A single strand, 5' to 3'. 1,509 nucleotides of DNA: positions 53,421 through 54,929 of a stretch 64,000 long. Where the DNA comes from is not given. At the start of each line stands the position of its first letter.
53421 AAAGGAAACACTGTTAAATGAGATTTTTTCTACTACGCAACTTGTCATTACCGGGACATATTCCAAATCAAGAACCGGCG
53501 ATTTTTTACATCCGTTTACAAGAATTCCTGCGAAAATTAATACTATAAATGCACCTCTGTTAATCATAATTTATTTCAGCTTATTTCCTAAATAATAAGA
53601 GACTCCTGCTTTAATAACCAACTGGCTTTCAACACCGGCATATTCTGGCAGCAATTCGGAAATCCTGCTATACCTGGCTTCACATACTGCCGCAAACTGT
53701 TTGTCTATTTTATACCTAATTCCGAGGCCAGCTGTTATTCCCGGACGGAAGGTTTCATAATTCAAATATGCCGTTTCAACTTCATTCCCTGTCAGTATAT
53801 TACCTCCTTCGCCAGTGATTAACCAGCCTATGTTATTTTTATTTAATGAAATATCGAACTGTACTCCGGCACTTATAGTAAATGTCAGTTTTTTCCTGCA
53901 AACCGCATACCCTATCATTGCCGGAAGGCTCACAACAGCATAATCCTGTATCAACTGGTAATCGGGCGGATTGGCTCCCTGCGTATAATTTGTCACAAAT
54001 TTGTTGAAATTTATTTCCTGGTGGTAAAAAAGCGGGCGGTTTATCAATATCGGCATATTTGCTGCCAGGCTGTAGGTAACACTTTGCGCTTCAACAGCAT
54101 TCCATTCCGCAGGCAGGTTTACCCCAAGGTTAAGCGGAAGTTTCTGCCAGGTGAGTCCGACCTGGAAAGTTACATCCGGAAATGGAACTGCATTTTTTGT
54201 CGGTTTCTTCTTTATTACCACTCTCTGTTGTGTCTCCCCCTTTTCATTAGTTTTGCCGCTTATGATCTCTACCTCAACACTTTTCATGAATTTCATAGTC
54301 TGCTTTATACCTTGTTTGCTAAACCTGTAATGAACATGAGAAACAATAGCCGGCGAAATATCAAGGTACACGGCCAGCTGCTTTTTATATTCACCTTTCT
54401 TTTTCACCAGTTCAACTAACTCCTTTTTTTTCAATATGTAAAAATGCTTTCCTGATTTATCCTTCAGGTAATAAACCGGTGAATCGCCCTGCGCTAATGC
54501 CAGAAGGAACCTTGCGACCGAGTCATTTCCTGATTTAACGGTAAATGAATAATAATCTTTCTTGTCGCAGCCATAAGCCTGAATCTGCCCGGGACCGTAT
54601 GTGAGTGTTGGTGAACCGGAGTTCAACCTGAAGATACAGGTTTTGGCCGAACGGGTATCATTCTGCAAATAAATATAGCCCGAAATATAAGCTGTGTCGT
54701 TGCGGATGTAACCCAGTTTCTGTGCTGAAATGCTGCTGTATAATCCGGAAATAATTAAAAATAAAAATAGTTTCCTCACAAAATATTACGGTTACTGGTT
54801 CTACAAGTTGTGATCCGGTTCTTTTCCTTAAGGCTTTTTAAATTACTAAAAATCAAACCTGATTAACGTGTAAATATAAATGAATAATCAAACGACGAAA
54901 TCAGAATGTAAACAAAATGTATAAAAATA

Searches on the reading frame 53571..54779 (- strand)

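Call 33: search_protein_families(library=pfam, proteins=[window:53571-54779:-], max_evalue=0.001)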
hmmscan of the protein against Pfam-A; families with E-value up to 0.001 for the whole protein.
window:53571-54779:- (402 aa): 2 families
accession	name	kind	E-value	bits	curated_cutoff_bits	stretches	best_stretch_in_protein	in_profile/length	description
PF13568.12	OMP_b-brl_2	-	0.00025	21.6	27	1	258-371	62-167/175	Outer membrane protein beta-barrel domain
PF13505.12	OMP_b-brl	-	0.00065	20.4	28.7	0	298-394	85-172/175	Outer membrane protein beta-barrel domain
